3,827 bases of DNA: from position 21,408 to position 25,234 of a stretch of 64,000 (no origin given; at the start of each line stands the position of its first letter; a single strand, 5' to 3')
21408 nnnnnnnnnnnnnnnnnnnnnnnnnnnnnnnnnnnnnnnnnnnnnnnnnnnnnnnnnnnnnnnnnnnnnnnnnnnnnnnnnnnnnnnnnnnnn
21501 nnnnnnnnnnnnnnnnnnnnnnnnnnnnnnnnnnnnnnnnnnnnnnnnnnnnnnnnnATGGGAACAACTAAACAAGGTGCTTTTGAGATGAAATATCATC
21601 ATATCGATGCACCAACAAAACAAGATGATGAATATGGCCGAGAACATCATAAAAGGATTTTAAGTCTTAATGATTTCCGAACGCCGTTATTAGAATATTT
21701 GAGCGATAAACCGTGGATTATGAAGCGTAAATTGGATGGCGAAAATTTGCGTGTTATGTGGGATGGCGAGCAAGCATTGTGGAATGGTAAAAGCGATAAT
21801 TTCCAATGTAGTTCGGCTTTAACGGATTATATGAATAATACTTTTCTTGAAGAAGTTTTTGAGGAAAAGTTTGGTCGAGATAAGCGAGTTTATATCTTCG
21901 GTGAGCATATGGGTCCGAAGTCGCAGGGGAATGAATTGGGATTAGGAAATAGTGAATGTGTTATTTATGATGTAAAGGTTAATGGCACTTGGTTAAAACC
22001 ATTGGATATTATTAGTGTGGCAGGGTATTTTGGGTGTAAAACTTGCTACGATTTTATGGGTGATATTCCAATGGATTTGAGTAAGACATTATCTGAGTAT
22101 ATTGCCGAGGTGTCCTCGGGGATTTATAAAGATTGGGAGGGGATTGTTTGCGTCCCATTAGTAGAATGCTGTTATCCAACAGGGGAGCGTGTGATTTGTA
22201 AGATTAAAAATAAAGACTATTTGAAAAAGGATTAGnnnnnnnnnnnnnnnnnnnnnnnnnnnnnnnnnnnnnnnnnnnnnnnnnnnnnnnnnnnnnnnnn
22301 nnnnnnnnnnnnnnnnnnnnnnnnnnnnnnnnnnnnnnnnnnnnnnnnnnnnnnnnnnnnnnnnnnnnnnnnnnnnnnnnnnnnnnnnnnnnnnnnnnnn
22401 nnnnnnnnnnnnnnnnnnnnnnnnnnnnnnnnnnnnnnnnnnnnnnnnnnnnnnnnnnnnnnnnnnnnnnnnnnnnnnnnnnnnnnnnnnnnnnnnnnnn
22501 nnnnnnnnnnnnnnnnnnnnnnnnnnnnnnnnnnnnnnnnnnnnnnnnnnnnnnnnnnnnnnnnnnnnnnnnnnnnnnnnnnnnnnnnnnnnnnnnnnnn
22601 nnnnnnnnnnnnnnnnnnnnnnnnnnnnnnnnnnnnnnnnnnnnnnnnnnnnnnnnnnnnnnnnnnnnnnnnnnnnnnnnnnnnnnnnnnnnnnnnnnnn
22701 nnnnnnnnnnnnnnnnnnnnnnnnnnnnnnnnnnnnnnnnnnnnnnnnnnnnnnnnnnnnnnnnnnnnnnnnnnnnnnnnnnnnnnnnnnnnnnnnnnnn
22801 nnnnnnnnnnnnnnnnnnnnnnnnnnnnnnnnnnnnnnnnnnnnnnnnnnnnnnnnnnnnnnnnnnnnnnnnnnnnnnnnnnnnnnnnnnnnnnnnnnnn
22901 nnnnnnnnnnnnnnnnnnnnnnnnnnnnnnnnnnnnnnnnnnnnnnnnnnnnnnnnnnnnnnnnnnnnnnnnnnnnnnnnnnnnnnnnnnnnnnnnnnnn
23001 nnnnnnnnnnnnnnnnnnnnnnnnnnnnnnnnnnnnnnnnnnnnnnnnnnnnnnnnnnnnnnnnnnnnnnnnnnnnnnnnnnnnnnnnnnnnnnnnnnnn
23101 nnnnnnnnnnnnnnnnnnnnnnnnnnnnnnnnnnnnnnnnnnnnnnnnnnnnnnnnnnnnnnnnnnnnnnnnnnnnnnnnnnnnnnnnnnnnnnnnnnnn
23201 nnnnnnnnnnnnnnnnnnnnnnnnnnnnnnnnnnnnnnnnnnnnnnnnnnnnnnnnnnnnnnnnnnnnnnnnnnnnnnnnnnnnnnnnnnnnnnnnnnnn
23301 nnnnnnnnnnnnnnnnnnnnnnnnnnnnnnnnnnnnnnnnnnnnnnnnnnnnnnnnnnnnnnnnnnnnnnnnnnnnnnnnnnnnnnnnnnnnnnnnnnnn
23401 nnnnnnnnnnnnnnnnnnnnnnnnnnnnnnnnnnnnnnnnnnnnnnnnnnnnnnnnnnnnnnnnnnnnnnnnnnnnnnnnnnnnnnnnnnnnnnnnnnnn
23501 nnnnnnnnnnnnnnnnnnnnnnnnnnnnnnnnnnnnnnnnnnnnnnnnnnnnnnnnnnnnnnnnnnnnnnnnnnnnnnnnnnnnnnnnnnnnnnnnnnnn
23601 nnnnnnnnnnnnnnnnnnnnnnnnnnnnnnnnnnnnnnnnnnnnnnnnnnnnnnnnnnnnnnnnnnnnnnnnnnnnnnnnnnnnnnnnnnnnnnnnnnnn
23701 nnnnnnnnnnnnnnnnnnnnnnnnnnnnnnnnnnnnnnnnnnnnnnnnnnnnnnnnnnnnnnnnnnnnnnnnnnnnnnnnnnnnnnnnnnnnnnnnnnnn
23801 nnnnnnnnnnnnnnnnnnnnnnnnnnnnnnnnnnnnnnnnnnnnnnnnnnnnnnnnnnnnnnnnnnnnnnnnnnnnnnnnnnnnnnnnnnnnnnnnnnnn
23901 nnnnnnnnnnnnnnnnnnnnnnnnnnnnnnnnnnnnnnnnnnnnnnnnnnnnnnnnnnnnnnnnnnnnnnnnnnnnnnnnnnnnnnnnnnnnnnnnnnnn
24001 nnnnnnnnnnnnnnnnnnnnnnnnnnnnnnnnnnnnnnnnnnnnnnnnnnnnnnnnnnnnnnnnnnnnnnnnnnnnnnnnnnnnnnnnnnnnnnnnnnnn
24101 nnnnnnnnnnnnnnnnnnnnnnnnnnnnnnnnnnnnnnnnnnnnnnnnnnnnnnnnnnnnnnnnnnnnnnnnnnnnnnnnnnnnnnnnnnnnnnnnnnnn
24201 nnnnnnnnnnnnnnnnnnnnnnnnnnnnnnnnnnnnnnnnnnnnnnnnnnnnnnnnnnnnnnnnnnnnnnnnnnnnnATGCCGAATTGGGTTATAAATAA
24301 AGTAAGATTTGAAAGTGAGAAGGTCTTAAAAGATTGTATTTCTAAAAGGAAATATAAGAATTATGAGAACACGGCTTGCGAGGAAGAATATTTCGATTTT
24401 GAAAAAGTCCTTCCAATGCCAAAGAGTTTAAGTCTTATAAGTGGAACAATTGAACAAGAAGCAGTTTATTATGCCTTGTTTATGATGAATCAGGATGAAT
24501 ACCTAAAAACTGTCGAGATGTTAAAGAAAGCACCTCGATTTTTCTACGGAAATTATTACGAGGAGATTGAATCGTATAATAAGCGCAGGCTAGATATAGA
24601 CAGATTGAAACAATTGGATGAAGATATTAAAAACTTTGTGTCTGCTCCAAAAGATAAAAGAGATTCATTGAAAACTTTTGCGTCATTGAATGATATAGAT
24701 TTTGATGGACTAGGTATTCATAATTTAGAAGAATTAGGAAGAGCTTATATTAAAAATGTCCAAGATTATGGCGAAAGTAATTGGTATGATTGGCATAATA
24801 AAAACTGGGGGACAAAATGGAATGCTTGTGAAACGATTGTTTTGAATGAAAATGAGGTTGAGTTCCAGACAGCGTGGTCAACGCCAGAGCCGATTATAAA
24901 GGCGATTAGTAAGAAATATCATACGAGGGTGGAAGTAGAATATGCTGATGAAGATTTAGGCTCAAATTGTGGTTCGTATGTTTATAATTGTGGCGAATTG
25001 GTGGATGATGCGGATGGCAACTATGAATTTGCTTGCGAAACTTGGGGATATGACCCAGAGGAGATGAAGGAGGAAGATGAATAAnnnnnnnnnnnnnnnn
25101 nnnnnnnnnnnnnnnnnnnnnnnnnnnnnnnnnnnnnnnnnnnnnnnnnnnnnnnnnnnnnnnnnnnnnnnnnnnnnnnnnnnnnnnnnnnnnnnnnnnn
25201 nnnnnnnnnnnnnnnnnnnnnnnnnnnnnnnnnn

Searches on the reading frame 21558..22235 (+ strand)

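Call 47: search_protein_families(library=pfam, max_evalue=0.001, proteins=[window:21558-22235:+])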
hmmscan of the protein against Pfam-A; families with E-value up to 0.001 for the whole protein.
window:21558-22235:+ (225 aa): 1 family
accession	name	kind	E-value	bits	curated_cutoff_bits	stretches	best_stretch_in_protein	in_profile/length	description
PF09414.15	RNA_ligase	-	9.3e-05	23.1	27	1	52-201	2-158/171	RNA ligase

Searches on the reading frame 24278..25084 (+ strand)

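Call 15: search_protein_families(library=pfam, max_evalue=0.01, proteins=[window:24278-25084:+])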
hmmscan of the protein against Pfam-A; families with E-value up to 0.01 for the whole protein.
window:24278-25084:+ (268 aa): 1 family
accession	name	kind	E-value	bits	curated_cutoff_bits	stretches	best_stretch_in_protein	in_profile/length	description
PF18406.6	DUF1281_C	-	9.2e-20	70.8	22.8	1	177-257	2-79/88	Ferredoxin-like domain in Api92-like protein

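Call 17: search_protein_families(library=phrogs, max_evalue=0.001, proteins=[window:24278-25084:+])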
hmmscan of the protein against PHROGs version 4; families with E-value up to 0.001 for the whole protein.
window:24278-25084:+ (268 aa): 3 families
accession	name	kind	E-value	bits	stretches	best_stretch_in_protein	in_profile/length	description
phrog_12644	-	unknown function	1.7e-29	104.3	1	157-244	104-194/236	-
phrog_20518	-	unknown function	3.5e-12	47.6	1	161-234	99-176/177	-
phrog_37043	-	unknown function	4e-06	27.2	1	167-255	192-285/308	-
